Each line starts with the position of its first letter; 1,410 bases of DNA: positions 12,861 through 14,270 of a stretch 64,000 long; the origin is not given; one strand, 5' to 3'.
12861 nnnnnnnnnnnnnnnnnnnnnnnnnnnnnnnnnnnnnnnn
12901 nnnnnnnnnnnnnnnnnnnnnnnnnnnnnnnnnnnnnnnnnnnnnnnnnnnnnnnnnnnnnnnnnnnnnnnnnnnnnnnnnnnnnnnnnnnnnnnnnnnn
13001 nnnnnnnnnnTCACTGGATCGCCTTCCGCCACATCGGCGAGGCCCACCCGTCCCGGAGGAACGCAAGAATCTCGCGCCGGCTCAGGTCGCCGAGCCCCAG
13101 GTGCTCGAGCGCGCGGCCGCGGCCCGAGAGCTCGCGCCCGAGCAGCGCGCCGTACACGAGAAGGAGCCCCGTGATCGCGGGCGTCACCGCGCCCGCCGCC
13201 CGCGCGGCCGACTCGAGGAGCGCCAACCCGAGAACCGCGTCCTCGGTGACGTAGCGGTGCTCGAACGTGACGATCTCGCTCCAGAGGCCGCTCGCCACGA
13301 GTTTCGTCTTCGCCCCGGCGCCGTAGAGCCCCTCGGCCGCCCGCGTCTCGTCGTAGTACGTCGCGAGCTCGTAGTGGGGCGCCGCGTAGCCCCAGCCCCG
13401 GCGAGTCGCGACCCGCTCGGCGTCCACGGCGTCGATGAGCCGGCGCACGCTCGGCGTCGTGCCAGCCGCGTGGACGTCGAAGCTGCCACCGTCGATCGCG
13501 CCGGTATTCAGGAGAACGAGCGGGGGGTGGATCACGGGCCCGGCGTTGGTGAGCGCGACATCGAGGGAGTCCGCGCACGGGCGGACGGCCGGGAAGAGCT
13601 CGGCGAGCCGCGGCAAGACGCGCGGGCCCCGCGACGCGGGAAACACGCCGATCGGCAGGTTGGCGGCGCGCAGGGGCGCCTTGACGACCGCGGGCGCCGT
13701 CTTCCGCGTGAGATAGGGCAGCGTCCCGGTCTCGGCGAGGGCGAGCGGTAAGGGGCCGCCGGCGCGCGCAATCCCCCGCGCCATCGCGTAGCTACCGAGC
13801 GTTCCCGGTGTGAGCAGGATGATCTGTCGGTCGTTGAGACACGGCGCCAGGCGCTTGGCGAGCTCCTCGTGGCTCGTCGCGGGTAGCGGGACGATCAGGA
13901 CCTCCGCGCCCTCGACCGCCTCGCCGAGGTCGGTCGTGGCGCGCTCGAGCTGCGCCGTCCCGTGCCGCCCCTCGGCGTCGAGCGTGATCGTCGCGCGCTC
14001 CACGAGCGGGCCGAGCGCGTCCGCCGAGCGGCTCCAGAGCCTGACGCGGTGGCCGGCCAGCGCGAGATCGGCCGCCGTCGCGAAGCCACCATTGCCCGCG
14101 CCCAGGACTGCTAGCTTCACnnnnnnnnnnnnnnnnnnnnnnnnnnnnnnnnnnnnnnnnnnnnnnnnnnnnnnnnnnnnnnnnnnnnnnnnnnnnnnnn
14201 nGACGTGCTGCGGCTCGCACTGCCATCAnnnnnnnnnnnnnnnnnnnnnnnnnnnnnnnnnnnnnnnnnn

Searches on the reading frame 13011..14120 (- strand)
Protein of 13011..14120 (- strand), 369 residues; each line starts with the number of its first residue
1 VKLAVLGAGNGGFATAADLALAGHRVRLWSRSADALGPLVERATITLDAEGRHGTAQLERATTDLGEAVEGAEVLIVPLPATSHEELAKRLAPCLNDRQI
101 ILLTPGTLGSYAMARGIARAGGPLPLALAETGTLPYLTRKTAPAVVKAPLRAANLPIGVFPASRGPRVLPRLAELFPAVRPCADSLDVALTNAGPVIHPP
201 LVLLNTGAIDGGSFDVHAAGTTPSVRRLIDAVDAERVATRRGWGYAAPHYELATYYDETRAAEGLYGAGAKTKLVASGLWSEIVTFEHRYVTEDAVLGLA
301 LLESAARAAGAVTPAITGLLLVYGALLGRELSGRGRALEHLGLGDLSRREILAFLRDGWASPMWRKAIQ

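Call 56: find_homologous_proteins(query=window:13011-14120:-, max_evalue=1e-60)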
Query window:13011-14120:- (369 aa): 829 proteins with E <= 1e-60 among 8000 candidates; the best 120 are listed.
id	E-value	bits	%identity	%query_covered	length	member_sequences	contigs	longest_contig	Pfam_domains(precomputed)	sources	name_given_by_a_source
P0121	2.3e-230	782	98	100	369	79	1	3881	PF02317.24,PF02558.23,PF01210.30,PF03807.24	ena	-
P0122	3.9e-216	735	92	100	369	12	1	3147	PF02317.24,PF02558.23,PF01210.30,PF03807.24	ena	-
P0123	8.1e-213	725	90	100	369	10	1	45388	PF02317.24,PF02558.23,PF01210.30,PF03807.24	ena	-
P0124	8.1e-210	715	89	100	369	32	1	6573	PF02317.24,PF02558.23,PF01210.30,PF03807.24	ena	-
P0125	1.1e-208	711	88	100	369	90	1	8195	PF02317.24,PF02558.23,PF01210.30,PF03807.24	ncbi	-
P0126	7.8e-199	679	85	100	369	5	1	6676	PF02317.24,PF02558.23,PF01210.30,PF03807.24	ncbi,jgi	-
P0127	1.1e-197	675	85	100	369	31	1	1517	PF02317.24,PF02558.23,PF01210.30,PF03807.24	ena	-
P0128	1.9e-196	671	85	100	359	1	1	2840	PF02317.24,PF02558.23,PF01210.30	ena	-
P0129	1.2e-195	668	84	100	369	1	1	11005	PF02317.24,PF01210.30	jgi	jgi:opine dehydrogenase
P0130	3.2e-190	650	80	100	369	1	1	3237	PF02317.24,PF02558.23,PF01210.30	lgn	-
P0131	1.3e-187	642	80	100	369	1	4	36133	PF02317.24,PF01210.30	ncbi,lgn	-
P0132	1.8e-187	641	81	100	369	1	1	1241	PF02317.24,PF01210.30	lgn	-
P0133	2.5e-187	641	80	99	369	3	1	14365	PF02317.24,PF02558.23,PF01210.30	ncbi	-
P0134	4.7e-187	640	79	100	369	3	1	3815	PF02317.24,PF02558.23,PF01210.30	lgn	-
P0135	1.6e-186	638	79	99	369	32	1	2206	PF02317.24,PF02558.23,PF01210.30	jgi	jgi:opine dehydrogenase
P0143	4.3e-183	627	79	100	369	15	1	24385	PF02317.24,PF01210.30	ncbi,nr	ncbi:MAG: NAD/NADP octopine/nopaline dehydrogenase family protein [Candidatus Rokubacteria bacterium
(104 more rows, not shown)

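Call 57: find_encoding_contigs(protein=P0123, flank=700, max_places=2)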
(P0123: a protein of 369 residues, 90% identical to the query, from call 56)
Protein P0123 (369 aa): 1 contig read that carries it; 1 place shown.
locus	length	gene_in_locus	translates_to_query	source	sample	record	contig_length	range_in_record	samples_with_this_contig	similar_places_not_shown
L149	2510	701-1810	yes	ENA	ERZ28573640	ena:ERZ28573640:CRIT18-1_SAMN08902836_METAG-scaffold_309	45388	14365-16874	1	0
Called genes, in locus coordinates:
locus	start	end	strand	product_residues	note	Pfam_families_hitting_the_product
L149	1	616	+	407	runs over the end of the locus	PF02515:CoA_transf_3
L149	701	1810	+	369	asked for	PF01210:NAD_Gly3P_dh_N, PF02558:ApbA (weak), PF03807:F420_oxidored (faint), PF02317:Octopine_DH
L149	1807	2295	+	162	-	PF02830:V4R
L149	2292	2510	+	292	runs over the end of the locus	PF02653:BPD_transp_2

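Call 58: find_encoding_contigs(protein=P0125, flank=700, max_places=2)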
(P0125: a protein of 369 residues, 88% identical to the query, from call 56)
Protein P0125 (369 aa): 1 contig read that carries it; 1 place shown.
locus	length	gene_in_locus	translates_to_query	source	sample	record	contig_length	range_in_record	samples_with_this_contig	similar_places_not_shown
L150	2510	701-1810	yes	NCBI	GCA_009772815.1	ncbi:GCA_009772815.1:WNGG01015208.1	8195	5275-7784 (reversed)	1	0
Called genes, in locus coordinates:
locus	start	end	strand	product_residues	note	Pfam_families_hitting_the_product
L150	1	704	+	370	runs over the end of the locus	?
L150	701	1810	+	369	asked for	PF01210:NAD_Gly3P_dh_N, PF02558:ApbA, PF03807:F420_oxidored (weak), PF02317:Octopine_DH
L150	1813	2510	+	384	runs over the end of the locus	PF13433:Peripla_BP_5, PF13458:Peripla_BP_6, PF01094:ANF_receptor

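Call 59: find_encoding_contigs(protein=P0129, flank=700, max_places=2)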
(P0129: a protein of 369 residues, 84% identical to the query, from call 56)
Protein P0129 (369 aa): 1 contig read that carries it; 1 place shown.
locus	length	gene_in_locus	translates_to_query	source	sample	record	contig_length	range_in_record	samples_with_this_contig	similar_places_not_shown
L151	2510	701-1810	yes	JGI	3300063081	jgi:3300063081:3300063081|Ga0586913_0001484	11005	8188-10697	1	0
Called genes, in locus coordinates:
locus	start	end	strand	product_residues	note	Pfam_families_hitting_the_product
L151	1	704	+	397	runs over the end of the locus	PF02515:CoA_transf_3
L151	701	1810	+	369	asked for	PF01210:NAD_Gly3P_dh_N (weak), PF02317:Octopine_DH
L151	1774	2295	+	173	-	PF02830:V4R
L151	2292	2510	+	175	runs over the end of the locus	?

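Call 60: find_encoding_contigs(protein=P0143, flank=700, max_places=2)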
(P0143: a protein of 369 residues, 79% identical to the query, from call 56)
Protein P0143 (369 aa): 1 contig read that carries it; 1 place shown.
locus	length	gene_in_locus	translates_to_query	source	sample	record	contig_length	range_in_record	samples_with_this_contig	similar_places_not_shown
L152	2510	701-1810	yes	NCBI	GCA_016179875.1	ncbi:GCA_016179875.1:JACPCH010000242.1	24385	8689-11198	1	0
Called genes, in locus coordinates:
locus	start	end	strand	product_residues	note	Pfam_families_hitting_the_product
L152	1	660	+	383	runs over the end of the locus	PF02515:CoA_transf_3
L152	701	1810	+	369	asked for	PF01210:NAD_Gly3P_dh_N, PF02317:Octopine_DH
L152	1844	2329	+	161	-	PF02830:V4R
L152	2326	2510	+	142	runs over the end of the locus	PF00903:Glyoxalase, PF13468:Glyoxalase_3, PF13669:Glyoxalase_4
